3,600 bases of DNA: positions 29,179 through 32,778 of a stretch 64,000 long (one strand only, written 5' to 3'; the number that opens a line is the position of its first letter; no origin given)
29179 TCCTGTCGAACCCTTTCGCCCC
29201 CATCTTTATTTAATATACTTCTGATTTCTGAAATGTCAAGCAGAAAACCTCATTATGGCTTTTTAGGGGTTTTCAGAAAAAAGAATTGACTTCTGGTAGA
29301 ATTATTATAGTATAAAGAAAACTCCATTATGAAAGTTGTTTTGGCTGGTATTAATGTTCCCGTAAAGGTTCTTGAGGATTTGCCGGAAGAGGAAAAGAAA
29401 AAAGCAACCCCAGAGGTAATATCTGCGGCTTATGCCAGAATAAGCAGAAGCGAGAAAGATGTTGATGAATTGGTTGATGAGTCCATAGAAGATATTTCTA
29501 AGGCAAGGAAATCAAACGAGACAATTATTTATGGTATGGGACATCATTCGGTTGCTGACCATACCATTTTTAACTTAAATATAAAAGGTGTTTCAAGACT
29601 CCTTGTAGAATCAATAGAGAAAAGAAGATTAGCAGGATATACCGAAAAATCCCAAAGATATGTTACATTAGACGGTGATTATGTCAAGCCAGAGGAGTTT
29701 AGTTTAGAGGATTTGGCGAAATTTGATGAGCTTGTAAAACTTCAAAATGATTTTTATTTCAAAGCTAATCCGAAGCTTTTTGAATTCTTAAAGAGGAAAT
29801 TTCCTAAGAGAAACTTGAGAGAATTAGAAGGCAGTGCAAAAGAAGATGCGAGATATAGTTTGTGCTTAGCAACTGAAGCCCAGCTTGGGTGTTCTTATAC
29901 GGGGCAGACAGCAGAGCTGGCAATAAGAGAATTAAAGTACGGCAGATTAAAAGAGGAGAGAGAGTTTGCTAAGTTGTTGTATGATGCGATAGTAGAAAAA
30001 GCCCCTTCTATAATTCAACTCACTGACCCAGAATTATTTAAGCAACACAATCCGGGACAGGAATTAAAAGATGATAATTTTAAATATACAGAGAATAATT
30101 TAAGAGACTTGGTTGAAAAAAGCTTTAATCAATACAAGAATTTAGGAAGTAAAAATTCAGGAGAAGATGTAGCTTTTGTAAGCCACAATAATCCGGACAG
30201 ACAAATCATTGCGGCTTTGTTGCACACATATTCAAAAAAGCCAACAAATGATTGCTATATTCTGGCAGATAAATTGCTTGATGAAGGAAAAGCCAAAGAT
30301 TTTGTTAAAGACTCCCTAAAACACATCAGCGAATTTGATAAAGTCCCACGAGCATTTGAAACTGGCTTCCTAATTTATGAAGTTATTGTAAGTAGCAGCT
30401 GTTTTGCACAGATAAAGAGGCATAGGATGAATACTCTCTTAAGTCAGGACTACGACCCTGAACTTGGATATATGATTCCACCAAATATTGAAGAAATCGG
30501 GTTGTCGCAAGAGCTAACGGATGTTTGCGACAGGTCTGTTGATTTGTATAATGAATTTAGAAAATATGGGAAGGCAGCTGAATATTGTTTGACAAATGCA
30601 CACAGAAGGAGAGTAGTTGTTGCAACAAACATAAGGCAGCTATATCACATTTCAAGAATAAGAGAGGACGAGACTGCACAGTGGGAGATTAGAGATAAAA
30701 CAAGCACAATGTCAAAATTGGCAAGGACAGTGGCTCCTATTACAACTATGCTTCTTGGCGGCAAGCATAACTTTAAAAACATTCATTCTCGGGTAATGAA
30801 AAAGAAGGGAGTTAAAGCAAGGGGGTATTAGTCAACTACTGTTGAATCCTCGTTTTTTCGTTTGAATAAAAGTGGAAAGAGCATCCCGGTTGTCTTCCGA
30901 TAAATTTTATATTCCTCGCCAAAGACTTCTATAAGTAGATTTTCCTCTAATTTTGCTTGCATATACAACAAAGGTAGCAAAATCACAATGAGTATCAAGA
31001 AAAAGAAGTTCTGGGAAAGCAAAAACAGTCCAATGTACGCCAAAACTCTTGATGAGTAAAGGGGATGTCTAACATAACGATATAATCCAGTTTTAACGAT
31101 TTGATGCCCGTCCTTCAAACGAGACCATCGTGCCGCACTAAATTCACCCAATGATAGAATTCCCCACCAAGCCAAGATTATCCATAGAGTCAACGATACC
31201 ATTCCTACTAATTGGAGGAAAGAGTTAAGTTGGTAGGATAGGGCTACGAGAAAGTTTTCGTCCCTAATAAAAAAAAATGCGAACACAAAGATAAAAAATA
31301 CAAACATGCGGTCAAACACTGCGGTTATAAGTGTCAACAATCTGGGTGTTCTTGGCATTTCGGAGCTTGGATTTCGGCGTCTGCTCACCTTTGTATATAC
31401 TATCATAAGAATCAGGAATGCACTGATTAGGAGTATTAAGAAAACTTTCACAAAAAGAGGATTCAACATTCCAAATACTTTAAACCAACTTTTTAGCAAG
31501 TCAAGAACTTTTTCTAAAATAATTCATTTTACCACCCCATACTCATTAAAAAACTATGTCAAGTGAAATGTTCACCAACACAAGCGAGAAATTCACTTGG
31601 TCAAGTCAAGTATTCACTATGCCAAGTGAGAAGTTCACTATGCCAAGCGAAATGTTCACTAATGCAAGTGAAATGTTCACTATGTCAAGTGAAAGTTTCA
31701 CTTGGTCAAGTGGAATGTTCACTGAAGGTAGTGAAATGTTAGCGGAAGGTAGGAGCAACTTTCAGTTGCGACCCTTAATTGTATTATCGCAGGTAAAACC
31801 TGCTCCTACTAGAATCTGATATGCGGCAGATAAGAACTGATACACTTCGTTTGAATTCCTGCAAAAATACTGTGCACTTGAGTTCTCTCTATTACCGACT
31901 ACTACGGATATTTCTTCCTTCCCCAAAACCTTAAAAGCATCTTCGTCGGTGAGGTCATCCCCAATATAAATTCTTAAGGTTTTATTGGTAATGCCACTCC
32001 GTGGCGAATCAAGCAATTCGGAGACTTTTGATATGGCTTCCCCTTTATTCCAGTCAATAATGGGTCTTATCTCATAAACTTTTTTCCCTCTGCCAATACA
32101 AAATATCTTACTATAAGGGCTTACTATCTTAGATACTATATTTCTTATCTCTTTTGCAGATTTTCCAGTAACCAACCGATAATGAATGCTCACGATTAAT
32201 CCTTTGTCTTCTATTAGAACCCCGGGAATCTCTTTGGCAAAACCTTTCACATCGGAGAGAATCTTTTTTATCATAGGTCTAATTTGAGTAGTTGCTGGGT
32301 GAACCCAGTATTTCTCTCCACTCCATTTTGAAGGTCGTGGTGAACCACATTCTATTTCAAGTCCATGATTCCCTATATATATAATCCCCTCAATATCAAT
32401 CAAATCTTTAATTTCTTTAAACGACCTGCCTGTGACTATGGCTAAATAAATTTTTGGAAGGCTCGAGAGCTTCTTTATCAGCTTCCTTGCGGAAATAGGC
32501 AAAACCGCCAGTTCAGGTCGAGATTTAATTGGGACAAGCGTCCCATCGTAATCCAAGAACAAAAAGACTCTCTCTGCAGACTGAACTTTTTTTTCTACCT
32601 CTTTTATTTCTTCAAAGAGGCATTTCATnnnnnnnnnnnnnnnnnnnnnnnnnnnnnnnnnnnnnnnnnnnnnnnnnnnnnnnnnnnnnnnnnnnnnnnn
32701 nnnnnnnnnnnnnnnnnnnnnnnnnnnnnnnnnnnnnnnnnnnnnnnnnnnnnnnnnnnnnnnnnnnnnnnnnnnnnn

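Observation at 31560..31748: Array of eight to nine 21-bp tandem units, each carrying the palindrome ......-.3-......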

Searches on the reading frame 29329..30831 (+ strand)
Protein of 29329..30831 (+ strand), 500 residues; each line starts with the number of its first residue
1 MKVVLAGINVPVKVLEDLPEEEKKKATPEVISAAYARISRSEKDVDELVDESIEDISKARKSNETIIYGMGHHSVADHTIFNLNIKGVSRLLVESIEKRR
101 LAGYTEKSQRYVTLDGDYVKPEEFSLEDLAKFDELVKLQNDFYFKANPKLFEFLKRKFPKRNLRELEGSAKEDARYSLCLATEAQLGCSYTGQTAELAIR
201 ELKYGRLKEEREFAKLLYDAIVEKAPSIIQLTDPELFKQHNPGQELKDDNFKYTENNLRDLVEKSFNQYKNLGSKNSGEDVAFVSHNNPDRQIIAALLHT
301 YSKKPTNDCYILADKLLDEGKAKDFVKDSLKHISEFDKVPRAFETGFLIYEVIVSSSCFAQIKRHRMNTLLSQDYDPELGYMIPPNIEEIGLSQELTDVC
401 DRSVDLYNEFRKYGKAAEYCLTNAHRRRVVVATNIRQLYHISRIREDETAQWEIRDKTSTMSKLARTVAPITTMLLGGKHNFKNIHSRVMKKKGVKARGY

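Call 8: search_protein_families(library=pfam, proteins=[window:29329-30831:+], max_evalue=0.01)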
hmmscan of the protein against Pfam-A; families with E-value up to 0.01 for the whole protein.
window:29329-30831:+ (500 aa): 1 family
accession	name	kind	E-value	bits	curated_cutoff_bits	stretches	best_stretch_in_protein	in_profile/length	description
PF02511.20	Thy1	-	1.3e-50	172.3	24.8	2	284-470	3-190/191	Thymidylate synthase complementing protein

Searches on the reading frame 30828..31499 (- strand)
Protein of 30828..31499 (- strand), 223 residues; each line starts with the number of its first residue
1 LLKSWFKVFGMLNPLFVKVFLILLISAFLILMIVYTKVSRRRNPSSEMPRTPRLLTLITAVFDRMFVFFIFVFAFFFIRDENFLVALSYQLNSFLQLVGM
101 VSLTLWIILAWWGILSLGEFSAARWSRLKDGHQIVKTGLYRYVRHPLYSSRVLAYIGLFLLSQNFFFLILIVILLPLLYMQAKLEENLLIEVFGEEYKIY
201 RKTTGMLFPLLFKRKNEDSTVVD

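Call 8: search_protein_families(library=pfam, proteins=[window:30828-31499:-], max_evalue=0.01)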
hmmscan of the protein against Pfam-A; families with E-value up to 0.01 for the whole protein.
window:30828-31499:- (223 aa): 3 families
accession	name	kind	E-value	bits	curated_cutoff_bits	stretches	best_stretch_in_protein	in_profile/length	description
PF04191.18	PEMT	-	3.5e-12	47.1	25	1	97-195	4-104/105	Phospholipid methyltransferase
PF04140.19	ICMT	-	1.6e-10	41.7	24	1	105-190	7-94/95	Isoprenylcysteine carboxyl methyltransferase (ICMT) family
PF06966.17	DUF1295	-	9e-06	25.8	20.4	1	63-203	85-234/235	Protein of unknown function (DUF1295)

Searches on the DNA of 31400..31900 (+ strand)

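Call 75: search_rna_families(source=window, start=31400, end=31900, threshold=evalue, max_evalue=1)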
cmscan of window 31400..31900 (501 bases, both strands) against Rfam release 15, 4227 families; matches with E-value up to 1: 3.
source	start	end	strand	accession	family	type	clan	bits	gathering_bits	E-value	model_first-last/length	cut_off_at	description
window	31609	31719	+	RF03955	MIR2934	Gene; miRNA;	-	32.4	100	0.0003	1-113/113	no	MIR2934 microRNA precursor family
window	31609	31719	-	RF03955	MIR2934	Gene; miRNA;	-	26.3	100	0.01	1-113/113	no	MIR2934 microRNA precursor family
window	31645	31721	+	RF01706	Gut-1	Gene; sRNA;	-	17.4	50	0.93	1-77/77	no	Gut-1 RNA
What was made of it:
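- Tried and rejected: Nothing reached threshold (call 75).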

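Call 81: search_dna_similar(query=window:31525-31815:+, collection=plasmids, mode=distant, max_evalue=0.01, max_rows=10)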
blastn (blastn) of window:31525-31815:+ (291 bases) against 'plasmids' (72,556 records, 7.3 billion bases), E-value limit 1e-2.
No match.

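Call 82: search_dna_similar(query=window:31525-31815:+, collection=phages, mode=distant, max_evalue=0.01, max_rows=10)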
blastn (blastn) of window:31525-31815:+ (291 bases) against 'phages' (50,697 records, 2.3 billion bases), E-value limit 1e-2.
No match.
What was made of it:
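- There is no similarity to 72,556 plasmids or 50,697 phages (calls 81, 82).
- Tried and rejected: No match (calls 81, 82).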

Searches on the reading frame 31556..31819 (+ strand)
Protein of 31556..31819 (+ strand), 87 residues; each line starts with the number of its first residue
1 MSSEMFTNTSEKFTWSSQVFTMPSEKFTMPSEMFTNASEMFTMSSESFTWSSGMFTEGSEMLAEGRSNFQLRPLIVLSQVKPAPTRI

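Call 8: search_protein_families(library=pfam, proteins=[window:31556-31819:+], max_evalue=0.01)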
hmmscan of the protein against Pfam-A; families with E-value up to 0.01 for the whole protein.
window:31556-31819:+ (87 aa): 0 families

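Call 35: find_homologous_proteins(query=window:31556-31816:+, max_evalue=0.001)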
Query window:31556-31816:+ (87 aa): 2 proteins with E <= 0.001 among 2 candidates.
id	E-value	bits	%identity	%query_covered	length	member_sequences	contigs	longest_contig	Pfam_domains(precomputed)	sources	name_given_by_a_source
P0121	4.4e-17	79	60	84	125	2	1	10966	-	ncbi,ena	-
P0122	3.3e-5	42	45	87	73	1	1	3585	-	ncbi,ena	-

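Call 37: find_encoding_contigs(protein=P0121, flank=6000, max_places=6)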
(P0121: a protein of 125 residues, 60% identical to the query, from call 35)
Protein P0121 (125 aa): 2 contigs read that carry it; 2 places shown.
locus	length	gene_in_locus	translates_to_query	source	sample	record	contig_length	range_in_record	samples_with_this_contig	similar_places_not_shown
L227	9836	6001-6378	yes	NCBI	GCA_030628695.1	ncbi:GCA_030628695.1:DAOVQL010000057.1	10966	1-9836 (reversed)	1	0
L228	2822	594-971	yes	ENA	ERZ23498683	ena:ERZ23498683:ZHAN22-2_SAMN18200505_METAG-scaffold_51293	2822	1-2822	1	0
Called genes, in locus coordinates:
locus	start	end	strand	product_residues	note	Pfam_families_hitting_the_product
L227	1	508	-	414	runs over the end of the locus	PF00574:CLP_protease (weak), PF25145:NfeD1b_N, PF24961:NfeD_membrane, PF01957:NfeD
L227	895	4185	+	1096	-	PF05547:Peptidase_M6 (weak), PF01839:FG-GAP (faint), PF13570:Beta-prop_ACSF4, PF14783:BBS2_Mid (faint), PF25292:Beta-prop_CGLA, PF13517:FG-GAP_3 (weak), PF18962:Por_Secre_tail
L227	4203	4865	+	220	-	-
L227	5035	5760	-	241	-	-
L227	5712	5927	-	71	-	-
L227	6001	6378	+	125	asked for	-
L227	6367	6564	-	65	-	-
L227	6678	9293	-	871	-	PF08126:Propeptide_C25 (weak), PF01364:Peptidase_C25 (faint), PF18962:Por_Secre_tail (faint), PF13860:FlgD_ig (weak)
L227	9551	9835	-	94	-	?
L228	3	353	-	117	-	?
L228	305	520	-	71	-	-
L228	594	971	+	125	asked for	-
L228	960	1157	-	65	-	-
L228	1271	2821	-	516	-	?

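Call 38: find_encoding_contigs(protein=P0122, flank=6000, max_places=6)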
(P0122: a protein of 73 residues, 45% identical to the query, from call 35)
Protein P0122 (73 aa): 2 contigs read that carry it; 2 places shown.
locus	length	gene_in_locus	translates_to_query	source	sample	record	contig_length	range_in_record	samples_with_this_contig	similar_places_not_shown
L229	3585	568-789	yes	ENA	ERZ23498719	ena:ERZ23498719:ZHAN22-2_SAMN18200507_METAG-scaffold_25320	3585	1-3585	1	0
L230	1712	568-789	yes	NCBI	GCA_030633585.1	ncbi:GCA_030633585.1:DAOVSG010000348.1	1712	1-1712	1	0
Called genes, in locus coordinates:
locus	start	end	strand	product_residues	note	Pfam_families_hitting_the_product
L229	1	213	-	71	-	?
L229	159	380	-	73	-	-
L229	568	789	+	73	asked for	-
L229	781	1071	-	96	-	-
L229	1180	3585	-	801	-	?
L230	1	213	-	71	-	?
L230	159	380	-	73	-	-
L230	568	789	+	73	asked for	-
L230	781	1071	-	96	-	-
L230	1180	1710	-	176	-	?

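Call 46: find_homologous_proteins(query=A2, max_evalue=0.01)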
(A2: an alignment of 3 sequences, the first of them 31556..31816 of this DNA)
Query A2 (3 sequences) (87 aa, profile of the alignment): 2 proteins with E <= 0.01 among 473 candidates.
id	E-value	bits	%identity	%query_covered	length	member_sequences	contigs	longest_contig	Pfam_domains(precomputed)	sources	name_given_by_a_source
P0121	6.5e-40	153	60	84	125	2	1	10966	-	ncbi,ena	-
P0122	1.5e-29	120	45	87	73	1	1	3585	-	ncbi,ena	-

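Call 56: search_protein_representatives(alignment_id=A2)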
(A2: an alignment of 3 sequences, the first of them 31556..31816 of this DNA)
Query: 3 sequences, 87 profile positions. Proteins with E-value up to 0.001 (for the whole library): 87; up to 1e-10: 6; up to 1e-30: 1. The best 87 are listed.
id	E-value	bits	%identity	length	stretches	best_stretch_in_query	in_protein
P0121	2.1e-40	152.7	-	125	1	6-87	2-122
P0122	4.9e-30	119.5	-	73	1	1-87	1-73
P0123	5.0e-18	81.0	-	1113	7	9-57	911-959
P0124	1.1e-16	76.6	-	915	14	11-38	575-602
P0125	4.2e-13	65.2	-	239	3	3-54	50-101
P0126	2.3e-11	59.6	-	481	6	8-59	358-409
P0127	1.7e-10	56.9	-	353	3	6-56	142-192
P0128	2.2e-10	56.5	-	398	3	6-49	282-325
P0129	2.3e-09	53.2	-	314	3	5-58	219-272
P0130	4.8e-09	52.2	-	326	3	3-49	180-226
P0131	1.5e-08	50.6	-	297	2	4-55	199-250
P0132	2.8e-08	49.7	-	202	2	7-56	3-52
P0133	3.3e-08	49.5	-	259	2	3-56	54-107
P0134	3.9e-08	49.3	-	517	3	3-65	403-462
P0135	4.4e-08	49.1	-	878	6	6-55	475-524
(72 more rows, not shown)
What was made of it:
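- Tried and rejected: Protein-level searches with the repeat ORF and a three-sequence profile (calls 35, 46, 56).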

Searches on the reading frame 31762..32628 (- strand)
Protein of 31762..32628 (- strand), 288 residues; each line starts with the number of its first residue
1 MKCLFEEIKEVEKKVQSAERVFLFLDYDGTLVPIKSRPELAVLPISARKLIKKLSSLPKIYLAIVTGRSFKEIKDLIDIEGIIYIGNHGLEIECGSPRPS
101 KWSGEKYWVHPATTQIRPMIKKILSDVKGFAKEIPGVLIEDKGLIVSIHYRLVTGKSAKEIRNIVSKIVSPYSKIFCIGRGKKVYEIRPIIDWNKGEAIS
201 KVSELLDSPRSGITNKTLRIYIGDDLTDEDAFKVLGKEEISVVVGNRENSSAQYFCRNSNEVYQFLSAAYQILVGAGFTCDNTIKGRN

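Call 8: search_protein_families(library=pfam, proteins=[window:31762-32628:-], max_evalue=0.01)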
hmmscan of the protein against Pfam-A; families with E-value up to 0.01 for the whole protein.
window:31762-32628:- (288 aa): 3 families
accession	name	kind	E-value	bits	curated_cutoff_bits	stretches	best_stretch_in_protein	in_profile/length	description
PF02358.22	Trehalose_PPase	-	1e-39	136.5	27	1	24-255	1-230/235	Trehalose-phosphatase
PF08282.18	Hydrolase_3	-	1.1e-06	29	20.9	1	23-89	1-63/255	haloacid dehalogenase-like hydrolase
PF05116.19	S6PP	-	0.0013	18.8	20.3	0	21-78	3-54/247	Sucrose-6F-phosphate phosphohydrolase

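Call 11: find_encoding_contigs(protein=window:31762-32628:-, flank=5000, max_places=10)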
Protein window:31762-32628:- (288 aa): 1 contig read that carries it; 1 place shown.
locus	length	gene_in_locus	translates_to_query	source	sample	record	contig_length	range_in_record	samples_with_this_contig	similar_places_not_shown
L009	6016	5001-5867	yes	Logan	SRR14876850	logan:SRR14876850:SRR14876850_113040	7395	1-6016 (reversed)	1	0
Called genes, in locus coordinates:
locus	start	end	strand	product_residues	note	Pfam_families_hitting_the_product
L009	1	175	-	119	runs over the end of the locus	PF01258:zf-dskA_traR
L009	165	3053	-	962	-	PF01921:tRNA-synt_1f (faint), PF00133:tRNA-synt_1, PF01406:tRNA-synt_1e (faint), PF09334:tRNA-synt_1g, PF13603:tRNA-synt_1_2 (weak), PF08264:Anticodon_1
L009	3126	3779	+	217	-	PF19027:DUF5752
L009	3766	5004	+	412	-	PF21269:TreT_GT1, PF00534:Glycos_transf_1, PF13692:Glyco_trans_1_4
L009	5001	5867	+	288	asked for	PF02358:Trehalose_PPase, PF08282:Hydrolase_3 (faint)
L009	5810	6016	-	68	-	?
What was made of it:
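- Gene callers called it (P0121, P0122 and the 68-aa call in L009; calls 11, 35).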

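Call 34: find_homologous_proteins(query=window:31762-32628:-, max_evalue=1e-30)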
Query window:31762-32628:- (288 aa): 4396 proteins with E <= 1e-30 among 8000 candidates; the best 120 are listed.
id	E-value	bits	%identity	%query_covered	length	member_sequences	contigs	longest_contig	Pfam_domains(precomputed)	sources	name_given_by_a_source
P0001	2.8e-186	635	100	100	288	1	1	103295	PF02358.23,PF08282.19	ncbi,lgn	-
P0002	2.4e-141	488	84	95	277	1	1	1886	PF02358.23,PF08282.19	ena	-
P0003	3.7e-139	481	85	95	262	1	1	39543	PF02358.23,PF08282.19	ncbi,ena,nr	ncbi:trehalose-phosphatase [candidate division WOR-3 bacterium]|nr:trehalose-phosphatase [candidate 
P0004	2.4e-134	465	80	95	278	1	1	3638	PF02358.23,PF08282.19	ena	-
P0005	3.0e-132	458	81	95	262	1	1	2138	PF02358.23,PF08282.19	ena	-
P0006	1.4e-108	381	68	93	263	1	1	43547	PF02358.23,PF08282.19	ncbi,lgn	-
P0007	6.7e-104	365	65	94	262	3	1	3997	PF02358.23,PF08282.19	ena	-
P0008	1.8e-68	249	46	92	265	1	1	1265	PF02358.23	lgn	-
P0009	2.2e-68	249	48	92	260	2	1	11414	PF02358.23,PF08282.19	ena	-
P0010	3.2e-68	248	46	92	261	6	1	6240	PF02358.23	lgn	-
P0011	3.4e-68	248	46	92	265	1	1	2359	PF02358.23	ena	-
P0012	5.1e-68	248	47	90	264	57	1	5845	PF02358.23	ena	-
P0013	1.3e-67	246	48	91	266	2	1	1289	PF02358.23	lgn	-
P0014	1.3e-67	246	45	94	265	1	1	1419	PF02358.23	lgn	-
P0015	2.5e-67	245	47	92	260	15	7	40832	PF02358.23,PF08282.19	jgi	-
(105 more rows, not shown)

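Call 59: find_encoding_contigs(protein=P0004, flank=3000, max_places=3)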
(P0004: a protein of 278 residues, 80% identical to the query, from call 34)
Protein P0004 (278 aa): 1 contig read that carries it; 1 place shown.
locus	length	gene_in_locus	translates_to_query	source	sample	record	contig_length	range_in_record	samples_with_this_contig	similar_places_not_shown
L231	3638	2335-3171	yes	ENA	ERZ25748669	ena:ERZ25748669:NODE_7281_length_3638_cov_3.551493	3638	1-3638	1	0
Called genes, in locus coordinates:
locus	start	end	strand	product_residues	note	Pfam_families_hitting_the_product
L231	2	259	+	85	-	?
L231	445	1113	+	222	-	PF19027:DUF5752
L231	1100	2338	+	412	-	PF21269:TreT_GT1, PF00534:Glycos_transf_1, PF13692:Glyco_trans_1_4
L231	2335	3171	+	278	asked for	PF02358:Trehalose_PPase, PF08282:Hydrolase_3 (faint)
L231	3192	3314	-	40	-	-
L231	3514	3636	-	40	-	?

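Call 60: find_encoding_contigs(protein=P0005, flank=3000, max_places=3)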
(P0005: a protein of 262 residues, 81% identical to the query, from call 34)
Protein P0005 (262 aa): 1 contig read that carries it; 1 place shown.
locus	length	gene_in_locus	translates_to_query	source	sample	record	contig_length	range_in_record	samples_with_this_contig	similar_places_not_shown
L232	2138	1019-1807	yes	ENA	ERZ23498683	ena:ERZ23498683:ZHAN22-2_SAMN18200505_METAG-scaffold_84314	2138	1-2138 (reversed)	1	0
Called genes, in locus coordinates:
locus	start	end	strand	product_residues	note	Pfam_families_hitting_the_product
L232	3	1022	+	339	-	?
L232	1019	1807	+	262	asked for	PF02358:Trehalose_PPase, PF08282:Hydrolase_3 (weak)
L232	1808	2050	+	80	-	-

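Call 61: find_encoding_contigs(protein=P0002, flank=3000, max_places=3)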
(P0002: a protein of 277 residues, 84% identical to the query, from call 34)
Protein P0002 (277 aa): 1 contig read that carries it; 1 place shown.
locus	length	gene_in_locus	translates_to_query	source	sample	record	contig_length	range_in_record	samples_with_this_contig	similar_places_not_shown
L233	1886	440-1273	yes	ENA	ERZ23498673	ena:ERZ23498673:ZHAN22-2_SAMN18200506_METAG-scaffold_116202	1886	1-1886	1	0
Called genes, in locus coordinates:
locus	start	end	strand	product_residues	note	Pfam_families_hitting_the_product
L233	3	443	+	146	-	?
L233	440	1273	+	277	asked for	PF02358:Trehalose_PPase, PF08282:Hydrolase_3 (faint)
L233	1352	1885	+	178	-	?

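Call 62: find_encoding_contigs(protein=P0007, flank=3000, max_places=3)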
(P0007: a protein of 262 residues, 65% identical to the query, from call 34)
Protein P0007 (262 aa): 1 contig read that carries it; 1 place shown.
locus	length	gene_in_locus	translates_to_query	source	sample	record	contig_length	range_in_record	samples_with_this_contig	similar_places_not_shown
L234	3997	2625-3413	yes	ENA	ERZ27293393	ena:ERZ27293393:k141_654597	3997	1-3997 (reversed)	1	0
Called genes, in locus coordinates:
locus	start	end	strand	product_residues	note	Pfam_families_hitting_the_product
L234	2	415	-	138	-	?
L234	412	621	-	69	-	-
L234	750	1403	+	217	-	PF19027:DUF5752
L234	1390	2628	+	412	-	PF21269:TreT_GT1, PF00534:Glycos_transf_1, PF13692:Glyco_trans_1_4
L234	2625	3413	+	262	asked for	PF02358:Trehalose_PPase, PF08282:Hydrolase_3 (faint)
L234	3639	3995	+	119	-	?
